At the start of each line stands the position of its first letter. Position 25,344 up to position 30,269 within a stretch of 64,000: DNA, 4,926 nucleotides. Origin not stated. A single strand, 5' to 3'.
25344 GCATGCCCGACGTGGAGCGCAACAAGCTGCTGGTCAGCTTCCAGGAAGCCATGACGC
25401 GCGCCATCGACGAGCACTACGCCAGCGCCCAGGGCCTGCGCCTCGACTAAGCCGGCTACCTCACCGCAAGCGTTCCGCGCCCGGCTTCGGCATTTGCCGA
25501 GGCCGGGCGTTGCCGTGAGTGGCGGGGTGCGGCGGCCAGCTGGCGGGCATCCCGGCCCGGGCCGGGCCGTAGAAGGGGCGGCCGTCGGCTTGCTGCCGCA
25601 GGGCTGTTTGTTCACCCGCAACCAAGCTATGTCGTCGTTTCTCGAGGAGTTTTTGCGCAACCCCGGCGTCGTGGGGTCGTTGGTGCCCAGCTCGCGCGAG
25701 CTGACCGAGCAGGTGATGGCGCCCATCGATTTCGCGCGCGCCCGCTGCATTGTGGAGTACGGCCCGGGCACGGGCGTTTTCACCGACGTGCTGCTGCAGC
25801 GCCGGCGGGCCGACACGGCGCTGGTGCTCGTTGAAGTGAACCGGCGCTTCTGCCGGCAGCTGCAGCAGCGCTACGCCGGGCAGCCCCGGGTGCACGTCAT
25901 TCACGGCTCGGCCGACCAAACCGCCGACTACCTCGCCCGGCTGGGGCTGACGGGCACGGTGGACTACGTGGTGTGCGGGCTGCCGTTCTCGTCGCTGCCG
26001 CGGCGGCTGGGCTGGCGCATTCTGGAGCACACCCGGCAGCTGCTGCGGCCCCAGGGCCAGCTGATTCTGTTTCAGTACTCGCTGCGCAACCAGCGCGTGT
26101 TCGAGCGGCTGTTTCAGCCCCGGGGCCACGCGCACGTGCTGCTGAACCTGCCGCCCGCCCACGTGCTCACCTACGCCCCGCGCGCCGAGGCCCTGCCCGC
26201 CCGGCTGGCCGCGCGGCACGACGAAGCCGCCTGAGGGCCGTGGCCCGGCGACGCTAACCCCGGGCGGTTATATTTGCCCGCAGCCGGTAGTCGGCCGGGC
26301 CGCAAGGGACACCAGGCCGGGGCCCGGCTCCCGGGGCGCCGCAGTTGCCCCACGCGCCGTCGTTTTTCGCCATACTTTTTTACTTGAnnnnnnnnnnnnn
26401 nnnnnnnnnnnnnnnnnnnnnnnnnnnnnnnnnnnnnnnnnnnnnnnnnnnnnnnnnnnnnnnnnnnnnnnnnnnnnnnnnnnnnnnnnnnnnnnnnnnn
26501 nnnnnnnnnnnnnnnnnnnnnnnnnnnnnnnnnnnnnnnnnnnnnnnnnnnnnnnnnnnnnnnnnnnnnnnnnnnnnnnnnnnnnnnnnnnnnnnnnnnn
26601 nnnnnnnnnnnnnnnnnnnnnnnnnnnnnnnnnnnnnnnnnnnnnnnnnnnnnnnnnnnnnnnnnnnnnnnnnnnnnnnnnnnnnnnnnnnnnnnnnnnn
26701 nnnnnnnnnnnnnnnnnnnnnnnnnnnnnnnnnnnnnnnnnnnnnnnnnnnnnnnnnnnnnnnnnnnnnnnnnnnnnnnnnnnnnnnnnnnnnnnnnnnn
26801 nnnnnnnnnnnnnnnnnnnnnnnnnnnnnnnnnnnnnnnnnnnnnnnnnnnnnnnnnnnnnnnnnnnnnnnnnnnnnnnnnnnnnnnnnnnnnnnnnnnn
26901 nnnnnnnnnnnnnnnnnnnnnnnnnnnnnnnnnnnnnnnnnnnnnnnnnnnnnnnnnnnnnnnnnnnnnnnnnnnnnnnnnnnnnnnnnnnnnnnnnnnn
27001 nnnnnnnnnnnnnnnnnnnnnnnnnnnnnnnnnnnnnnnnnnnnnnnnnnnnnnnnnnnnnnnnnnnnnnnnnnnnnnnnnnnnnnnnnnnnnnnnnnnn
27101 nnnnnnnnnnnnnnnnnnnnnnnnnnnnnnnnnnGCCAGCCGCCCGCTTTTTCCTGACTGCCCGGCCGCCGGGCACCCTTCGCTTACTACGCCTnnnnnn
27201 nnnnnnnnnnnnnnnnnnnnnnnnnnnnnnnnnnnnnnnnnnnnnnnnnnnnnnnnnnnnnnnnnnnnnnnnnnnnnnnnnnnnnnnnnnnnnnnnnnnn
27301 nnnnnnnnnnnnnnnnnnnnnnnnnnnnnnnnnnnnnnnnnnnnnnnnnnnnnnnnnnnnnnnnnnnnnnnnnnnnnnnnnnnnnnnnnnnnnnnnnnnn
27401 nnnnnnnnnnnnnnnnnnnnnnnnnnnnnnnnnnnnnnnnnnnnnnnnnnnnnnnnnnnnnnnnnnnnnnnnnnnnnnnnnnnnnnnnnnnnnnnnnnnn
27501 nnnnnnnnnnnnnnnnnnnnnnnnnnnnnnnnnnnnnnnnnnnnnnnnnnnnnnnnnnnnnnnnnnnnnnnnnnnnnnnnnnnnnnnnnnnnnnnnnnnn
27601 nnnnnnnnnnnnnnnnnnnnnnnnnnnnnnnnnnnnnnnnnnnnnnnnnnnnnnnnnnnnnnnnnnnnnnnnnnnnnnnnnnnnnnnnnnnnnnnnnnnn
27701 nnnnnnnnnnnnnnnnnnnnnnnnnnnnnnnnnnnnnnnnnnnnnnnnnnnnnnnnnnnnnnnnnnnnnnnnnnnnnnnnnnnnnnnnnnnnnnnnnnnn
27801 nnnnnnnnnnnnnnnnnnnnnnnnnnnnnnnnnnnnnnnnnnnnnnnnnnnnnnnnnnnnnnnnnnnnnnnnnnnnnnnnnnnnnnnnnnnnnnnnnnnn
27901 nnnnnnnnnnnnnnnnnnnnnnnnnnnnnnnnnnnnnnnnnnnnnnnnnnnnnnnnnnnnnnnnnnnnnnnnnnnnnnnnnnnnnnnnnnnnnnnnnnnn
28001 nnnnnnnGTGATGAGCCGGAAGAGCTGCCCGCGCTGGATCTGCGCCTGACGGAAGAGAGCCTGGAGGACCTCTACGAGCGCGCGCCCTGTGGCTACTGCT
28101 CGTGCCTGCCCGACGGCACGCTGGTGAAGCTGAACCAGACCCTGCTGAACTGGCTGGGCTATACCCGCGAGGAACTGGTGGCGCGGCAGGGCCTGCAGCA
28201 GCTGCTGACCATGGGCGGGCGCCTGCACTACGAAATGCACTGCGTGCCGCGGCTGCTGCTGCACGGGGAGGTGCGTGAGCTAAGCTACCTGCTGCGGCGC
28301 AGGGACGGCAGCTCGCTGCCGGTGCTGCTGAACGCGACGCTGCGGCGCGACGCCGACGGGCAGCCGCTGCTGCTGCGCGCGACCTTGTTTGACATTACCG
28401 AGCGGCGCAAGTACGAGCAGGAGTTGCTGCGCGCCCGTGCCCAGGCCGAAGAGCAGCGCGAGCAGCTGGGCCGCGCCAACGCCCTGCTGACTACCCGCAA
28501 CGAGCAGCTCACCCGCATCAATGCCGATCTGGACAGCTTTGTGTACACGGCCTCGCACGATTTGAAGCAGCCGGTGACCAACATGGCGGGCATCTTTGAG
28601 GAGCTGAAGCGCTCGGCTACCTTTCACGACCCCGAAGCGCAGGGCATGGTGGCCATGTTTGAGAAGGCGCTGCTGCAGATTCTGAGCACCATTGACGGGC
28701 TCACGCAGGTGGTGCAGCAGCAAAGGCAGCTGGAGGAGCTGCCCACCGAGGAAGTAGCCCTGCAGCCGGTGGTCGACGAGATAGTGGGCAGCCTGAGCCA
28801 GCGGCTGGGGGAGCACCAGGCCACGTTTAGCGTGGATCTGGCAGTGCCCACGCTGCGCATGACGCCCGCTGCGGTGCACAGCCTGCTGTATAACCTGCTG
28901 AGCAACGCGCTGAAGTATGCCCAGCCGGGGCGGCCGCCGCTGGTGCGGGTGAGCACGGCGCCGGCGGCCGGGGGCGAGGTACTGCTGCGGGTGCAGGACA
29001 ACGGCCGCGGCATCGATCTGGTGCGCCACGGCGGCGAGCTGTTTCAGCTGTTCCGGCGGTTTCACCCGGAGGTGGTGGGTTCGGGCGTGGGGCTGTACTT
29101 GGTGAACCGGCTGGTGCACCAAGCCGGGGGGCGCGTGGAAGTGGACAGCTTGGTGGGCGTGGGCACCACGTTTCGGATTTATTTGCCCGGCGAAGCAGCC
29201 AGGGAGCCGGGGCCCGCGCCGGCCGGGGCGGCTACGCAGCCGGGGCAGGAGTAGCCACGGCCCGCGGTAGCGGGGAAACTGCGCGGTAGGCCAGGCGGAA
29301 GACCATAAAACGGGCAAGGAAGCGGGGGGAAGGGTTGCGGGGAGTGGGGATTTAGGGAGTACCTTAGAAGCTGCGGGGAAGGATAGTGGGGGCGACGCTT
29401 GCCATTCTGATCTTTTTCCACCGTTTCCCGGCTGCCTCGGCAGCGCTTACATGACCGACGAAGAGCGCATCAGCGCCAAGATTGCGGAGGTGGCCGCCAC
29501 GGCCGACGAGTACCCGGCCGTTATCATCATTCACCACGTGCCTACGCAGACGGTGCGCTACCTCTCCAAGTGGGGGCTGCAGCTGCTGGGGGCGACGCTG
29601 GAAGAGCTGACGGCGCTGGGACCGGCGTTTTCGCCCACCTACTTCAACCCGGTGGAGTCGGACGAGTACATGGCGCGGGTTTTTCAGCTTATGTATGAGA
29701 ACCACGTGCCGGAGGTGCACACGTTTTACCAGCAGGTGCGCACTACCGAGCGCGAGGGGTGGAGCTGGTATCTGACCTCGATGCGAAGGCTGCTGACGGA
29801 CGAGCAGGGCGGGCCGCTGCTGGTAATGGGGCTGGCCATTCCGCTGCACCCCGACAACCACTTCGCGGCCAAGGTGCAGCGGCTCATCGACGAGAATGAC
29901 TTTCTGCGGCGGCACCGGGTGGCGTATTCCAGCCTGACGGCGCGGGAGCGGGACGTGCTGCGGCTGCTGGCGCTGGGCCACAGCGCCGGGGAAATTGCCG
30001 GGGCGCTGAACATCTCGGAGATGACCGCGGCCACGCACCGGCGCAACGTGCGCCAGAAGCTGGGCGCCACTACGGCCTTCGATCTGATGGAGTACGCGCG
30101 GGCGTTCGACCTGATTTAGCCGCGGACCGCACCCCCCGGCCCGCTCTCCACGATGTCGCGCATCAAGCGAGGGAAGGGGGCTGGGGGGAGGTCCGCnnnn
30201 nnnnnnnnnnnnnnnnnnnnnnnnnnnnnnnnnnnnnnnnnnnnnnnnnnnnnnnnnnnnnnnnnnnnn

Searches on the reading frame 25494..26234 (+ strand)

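Call 65: search_protein_families(library=padloc, proteins=[window:25494-26234:+], max_evalue=0.001)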
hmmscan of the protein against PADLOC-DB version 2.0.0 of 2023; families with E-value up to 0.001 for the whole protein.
window:25494-26234:+ (246 aa): 1 family
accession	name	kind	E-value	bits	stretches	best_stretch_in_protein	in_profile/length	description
PDLC04134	mad2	-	3.1e-15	54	1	63-221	272-427/492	mads_2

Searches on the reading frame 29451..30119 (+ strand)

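Call 65: search_protein_families(library=padloc, proteins=[window:29451-30119:+], max_evalue=0.001)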
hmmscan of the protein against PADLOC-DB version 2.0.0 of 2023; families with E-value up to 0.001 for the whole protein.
window:29451-30119:+ (222 aa): 2 families
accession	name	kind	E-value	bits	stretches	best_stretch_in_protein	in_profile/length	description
PDLC01855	CARF3--CARF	-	2.7e-08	31.9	1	143-204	200-260/288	-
PDLC01851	CARF3--CARF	-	1.3e-07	29.3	1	139-206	187-254/279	-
